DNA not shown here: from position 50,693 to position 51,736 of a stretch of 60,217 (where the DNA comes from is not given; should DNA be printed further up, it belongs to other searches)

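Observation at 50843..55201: Aldolase - FGGY kinase - Fe-alcohol dehydrogenase - nucleotidyltransferase operon feeding two TagB/F enzymes: a non-canonical route to an activated polyol phosphate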

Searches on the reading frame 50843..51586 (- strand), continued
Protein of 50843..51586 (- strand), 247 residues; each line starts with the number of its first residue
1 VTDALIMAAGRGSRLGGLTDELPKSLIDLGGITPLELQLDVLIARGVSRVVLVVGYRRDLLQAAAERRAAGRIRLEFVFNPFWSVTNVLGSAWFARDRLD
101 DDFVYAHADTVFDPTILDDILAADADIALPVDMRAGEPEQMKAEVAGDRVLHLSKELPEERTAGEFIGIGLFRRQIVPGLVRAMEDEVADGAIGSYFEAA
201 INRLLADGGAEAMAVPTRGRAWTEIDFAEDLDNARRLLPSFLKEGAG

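Call 64: search_protein_families(library=pfam, proteins=[L057:8757-9635:+, L057:9741-10871:+, L057:3300-4421:+, L062:8991-9785:+, L062:9760-11646:+, L062:3601-4521:+, L054:10725-11624:-, L054:11648-12403:-, L054:12404-13204:-, L054:13125-14096:-], max_evalue=0.0001)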
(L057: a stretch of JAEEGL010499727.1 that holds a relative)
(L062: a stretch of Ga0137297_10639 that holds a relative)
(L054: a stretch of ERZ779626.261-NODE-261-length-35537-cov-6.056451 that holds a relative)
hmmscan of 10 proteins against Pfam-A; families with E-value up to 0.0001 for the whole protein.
L057:8757-9635:+ (292 aa): 1 family
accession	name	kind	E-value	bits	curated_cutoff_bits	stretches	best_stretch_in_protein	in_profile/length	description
PF00535.33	Glycos_transf_2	-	1.1e-15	58.4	23.3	1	5-155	1-150/168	Glycosyl transferase family 2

L057:9741-10871:+ (376 aa): 1 family
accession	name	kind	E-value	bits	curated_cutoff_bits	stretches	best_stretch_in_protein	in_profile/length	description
PF01757.29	Acyl_transf_3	-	1.5e-21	77.3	31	1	13-356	2-324/326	Acyltransferase domain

L057:3300-4421:+ (373 aa): 2 families
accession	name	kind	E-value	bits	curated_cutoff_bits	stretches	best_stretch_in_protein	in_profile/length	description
PF02775.26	TPP_enzyme_C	-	1.8e-19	70.5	21.9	1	222-342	20-151/151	Thiamine pyrophosphate enzyme, C-terminal TPP binding domain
PF02776.23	TPP_enzyme_N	-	2.2e-14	53.7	26.8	1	10-118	14-114/119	Thiamine pyrophosphate enzyme, N-terminal TPP binding domain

L062:8991-9785:+ (264 aa): 1 family
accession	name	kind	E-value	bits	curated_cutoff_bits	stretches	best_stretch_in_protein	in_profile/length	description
PF04138.20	GtrA_DPMS_TM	-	1.2e-15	58.1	26.1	1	146-259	1-117/117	GtrA/DPMS, transmembrane domain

L062:9760-11646:+ (628 aa): 0 families

L062:3601-4521:+ (306 aa): 1 family
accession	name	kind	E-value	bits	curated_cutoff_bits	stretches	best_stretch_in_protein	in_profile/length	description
PF04991.19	LicD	-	9.7e-39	134.2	22.6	1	44-267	1-227/227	LicD family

L054:10725-11624:- (299 aa): 1 family
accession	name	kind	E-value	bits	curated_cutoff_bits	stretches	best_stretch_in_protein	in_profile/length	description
PF01507.26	PAPS_reduct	-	2e-59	201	22.5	1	28-253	2-174/175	Phosphoadenosine phosphosulfate reductase domain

L054:11648-12403:- (251 aa): 1 family
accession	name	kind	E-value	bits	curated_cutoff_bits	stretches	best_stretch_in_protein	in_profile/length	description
PF00528.27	BPD_transp_1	-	1.3e-22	80.9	26.4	1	71-243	2-181/184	Binding-protein-dependent transport system inner membrane component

L054:12404-13204:- (266 aa): 4 families
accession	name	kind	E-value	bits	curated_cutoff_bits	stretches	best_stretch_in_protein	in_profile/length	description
PF00005.33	ABC_tran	-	8.9e-33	114.2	25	1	40-179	1-136/137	ABC transporter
PF13304.12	AAA_21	-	1.9e-08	35.2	27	0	112-213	201-301/304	AAA domain, putative AbiEii toxin, Type IV TA system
PF03193.22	RsgA_GTPase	-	2.5e-05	24.6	30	1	35-79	92-135/174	RsgA GTPase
PF09818.15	ABC_ATPase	-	9.8e-05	21.9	23.2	0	146-238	152-242/283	P-loop domain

L054:13125-14096:- (323 aa): 4 families
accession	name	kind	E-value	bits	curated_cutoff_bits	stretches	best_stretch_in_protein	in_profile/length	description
PF13379.11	NMT1_2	-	9.2e-26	91.6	24.7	1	26-244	6-233/252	NMT1-like family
PF12974.12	Phosphonate-bd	-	1e-12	48.4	27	1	49-247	22-222/242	ABC transporter, phosphonate, periplasmic substrate-binding protein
PF04069.17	OpuAC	-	1.6e-10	41.4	21.2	1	30-255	5-242/257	Substrate binding domain of ABC-type glycine betaine transport system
PF09084.16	NMT1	-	3.1e-10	40.8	20.5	1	73-244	36-204/216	NMT1/THI5 like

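Call 68: search_protein_families(library=pfam, proteins=[L044:27-2381:+, L020:5557-6420:+], max_evalue=0.01)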
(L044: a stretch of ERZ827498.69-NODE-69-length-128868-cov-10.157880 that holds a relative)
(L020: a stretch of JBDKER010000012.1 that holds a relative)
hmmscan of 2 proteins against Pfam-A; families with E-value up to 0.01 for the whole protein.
L044:27-2381:+ (784 aa): 1 family
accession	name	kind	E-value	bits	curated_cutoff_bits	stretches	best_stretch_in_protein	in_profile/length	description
PF05096.18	Glu_cyclase_2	-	0.00099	19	22.3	1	502-570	167-235/249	Glutamine cyclotransferase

L020:5557-6420:+ (287 aa): 1 family
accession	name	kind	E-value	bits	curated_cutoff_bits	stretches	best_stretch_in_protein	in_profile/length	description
PF12804.13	NTP_transf_3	-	0.0066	17.1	27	0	79-179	30-134/160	MobA-like NTP transferase domain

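Call 73: search_solved_structures(query=L060:2429-3571:+, max_evalue=0.001)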
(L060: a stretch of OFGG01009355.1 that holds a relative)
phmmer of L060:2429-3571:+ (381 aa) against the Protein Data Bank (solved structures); distinct sequences matched with E-value up to 0.001: 10.
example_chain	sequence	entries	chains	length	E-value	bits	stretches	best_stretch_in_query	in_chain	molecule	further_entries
8qoy_A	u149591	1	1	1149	1.2e-15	60.8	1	172-327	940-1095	TagF-like capsule polymerase Cps3D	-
2jjm_A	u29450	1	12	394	1.1e-11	47.9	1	174-370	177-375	GLYCOSYL TRANSFERASE, GROUP 1 FAMILY PROTEIN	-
3mbo_A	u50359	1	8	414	1.2e-11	47.7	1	174-370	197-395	Glycosyltransferase, group 1 family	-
4xso_B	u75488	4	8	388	1.1e-09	41.2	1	140-312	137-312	Alr3699 protein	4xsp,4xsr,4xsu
5d00_A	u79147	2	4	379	1.3e-09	41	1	148-327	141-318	N-acetyl-alpha-D-glucosaminyl L-malate synthase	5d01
6n1x_A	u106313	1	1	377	1.8e-09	40.6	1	81-314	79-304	Glycosyltransferase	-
6d9t_A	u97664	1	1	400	2.1e-09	40.4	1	81-314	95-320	Glycosyl transferase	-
6eji_A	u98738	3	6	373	1.1e-05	28.1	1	207-308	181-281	WlaC protein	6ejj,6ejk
3oka_A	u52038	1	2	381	0.00028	23.5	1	181-314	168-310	GDP-mannose-dependent alpha-(1-6)-phosphatidylinositol monomannoside mannosyltransferase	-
3okc_A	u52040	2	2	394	0.0003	23.4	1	181-314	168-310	GDP-mannose-dependent alpha-(1-6)-phosphatidylinositol monomannoside mannosyltransferase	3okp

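Call 74: find_encoding_contigs(protein=P0190, flank=10000, max_places=2)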
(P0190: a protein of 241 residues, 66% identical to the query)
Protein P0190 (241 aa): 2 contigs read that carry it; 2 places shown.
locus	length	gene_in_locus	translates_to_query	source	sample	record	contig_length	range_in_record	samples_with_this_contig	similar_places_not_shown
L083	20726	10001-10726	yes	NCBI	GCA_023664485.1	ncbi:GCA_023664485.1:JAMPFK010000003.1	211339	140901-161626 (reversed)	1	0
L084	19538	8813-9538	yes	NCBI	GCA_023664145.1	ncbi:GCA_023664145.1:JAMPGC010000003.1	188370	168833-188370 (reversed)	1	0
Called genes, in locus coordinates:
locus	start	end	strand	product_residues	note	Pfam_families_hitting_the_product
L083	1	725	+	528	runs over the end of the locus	PF09820:AAA-ATPase_like, PF08011:PDDEXK_9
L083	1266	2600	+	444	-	PF07282:Cas12f1-like_TNB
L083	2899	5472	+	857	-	-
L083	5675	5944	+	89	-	PF04221:RelB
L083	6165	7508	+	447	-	PF01467:CTP_transf_like, PF01408:GFO_IDH_MocA, PF22725:GFO_IDH_MocA_C3 (weak)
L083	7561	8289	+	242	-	PF03009:GDPD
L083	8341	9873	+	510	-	PF00370:FGGY_N, PF02782:FGGY_C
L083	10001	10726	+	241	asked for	PF00483:NTP_transferase, PF01128:IspD, PF12804:NTP_transf_3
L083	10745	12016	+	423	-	PF04464:Glyphos_transf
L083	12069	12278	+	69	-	-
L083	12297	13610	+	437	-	PF22674:C2185-like_N (weak), PF27901:WaaZ_KDO_III (faint), PF01973:MptE-like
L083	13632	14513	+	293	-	PF03102:NeuB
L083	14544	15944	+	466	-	PF02310:B12-binding, PF04055:Radical_SAM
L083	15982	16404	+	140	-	-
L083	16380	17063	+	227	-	PF04055:Radical_SAM, PF13186:SPASM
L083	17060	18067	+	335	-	PF01408:GFO_IDH_MocA (weak), PF22725:GFO_IDH_MocA_C3 (weak)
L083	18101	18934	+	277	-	PF00106:adh_short, PF13561:adh_short_C2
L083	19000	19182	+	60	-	-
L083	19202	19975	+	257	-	PF02348:CTP_transf_3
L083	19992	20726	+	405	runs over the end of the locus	PF01041:DegT_DnrJ_EryC1, PF01053:Cys_Met_Meta_PP (weak)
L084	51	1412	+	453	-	PF07282:Cas12f1-like_TNB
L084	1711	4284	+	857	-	-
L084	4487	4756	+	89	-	PF04221:RelB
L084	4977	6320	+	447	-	PF01467:CTP_transf_like, PF01408:GFO_IDH_MocA, PF22725:GFO_IDH_MocA_C3 (weak)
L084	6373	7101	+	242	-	PF03009:GDPD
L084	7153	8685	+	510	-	PF00370:FGGY_N, PF02782:FGGY_C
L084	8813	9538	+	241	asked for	PF00483:NTP_transferase, PF01128:IspD, PF12804:NTP_transf_3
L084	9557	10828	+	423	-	PF04464:Glyphos_transf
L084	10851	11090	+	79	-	-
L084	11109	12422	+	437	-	PF22674:C2185-like_N (weak), PF27901:WaaZ_KDO_III (faint), PF01973:MptE-like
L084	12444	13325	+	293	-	PF03102:NeuB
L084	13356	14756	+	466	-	PF02310:B12-binding, PF04055:Radical_SAM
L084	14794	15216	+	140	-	-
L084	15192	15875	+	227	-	PF04055:Radical_SAM, PF13186:SPASM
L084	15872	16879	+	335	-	PF01408:GFO_IDH_MocA (weak), PF22725:GFO_IDH_MocA_C3 (weak)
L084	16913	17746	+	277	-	PF00106:adh_short, PF13561:adh_short_C2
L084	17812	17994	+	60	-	-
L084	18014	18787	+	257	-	PF02348:CTP_transf_3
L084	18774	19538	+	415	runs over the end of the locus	PF01053:Cys_Met_Meta_PP (weak), PF01041:DegT_DnrJ_EryC1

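Call 75: find_encoding_contigs(protein=P0214, flank=10000, max_places=2)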
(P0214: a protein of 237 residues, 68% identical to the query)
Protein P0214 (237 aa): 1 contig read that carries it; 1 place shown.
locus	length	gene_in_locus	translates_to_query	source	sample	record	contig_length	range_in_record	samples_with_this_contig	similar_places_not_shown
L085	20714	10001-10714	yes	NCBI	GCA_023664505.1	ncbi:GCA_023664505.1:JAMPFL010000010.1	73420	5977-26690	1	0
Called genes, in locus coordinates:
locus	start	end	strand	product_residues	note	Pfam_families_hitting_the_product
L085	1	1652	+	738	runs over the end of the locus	PF02518:HATPase_c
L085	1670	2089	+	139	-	-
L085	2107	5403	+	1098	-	PF24391:HD-CE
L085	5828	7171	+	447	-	PF01467:CTP_transf_like, PF01408:GFO_IDH_MocA, PF22725:GFO_IDH_MocA_C3 (weak)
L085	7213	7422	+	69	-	PF00370:FGGY_N (weak)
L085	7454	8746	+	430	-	PF00370:FGGY_N, PF02782:FGGY_C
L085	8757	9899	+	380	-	PF00465:Fe-ADH, PF25137:ADH_Fe_C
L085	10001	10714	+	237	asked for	PF00483:NTP_transferase, PF01128:IspD (weak), PF12804:NTP_transf_3, PF20202:DUF6564 (weak)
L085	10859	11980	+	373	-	PF04464:Glyphos_transf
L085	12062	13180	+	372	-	PF13439:Glyco_transf_4 (weak), PF00534:Glycos_transf_1, PF13692:Glyco_trans_1_4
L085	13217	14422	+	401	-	PF04055:Radical_SAM (faint), PF13186:SPASM (weak)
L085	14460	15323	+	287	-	PF24793:GINT1_N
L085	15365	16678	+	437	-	PF22674:C2185-like_N, PF01973:MptE-like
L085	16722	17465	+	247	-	PF02348:CTP_transf_3, PF12804:NTP_transf_3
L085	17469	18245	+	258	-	PF00793:DAHP_synth_1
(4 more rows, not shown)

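Call 76: find_encoding_contigs(protein=P0229, flank=10000, max_places=3)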
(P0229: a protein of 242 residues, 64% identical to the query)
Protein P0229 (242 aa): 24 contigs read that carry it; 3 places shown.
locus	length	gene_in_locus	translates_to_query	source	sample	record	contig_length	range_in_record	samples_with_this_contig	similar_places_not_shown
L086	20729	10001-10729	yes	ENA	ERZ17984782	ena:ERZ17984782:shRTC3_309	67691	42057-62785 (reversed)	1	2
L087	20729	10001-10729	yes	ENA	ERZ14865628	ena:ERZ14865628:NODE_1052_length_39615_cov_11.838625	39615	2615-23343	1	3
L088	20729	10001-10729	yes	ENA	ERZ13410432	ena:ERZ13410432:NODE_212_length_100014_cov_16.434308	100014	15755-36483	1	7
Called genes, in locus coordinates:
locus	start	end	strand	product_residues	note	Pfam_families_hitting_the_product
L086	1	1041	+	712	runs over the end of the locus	PF13489:Methyltransf_23, PF08241:Methyltransf_11 (weak), PF13649:Methyltransf_25 (weak), PF01467:CTP_transf_like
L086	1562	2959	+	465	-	PF07282:Cas12f1-like_TNB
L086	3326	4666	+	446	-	PF01467:CTP_transf_like, PF01408:GFO_IDH_MocA, PF22725:GFO_IDH_MocA_C3 (weak)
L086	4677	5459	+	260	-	PF03009:GDPD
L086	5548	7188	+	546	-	PF09820:AAA-ATPase_like (faint), PF14516:AAA_35, PF24883:NPHP3_N (faint)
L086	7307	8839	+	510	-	PF00370:FGGY_N, PF02782:FGGY_C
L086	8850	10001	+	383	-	PF00465:Fe-ADH, PF13685:Fe-ADH_2 (weak), PF25137:ADH_Fe_C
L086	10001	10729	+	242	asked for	PF00483:NTP_transferase, PF01128:IspD, PF12804:NTP_transf_3, PF20202:DUF6564 (weak)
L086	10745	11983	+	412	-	PF04464:Glyphos_transf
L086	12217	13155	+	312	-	PF01073:3Beta_HSD, PF01370:Epimerase, PF02719:Polysacc_synt_2 (faint), PF07993:NAD_binding_4 (faint), PF16363:GDP_Man_Dehyd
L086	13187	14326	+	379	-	PF13439:Glyco_transf_4, PF13579:Glyco_trans_4_4, PF20706:GT4-conflict (weak), PF00534:Glycos_transf_1, PF13692:Glyco_trans_1_4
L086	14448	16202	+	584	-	PF22674:C2185-like_N (weak)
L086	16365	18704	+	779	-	PF01326:PPDK_N, PF00391:PEP-utilizers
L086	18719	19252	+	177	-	PF01583:APS_kinase, PF06414:Zeta_toxin (weak), PF08433:KTI12 (weak), PF13671:AAA_33, PF13238:AAA_18 (weak)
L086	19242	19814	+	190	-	-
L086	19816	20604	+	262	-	PF00551:Formyl_trans_N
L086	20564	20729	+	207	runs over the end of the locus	PF07722:Peptidase_C26, PF00117:GATase, PF07722:Peptidase_C26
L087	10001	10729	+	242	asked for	PF00483:NTP_transferase, PF01128:IspD, PF12804:NTP_transf_3, PF20202:DUF6564 (weak)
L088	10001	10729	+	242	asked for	PF00483:NTP_transferase, PF01128:IspD, PF12804:NTP_transf_3, PF20202:DUF6564 (weak)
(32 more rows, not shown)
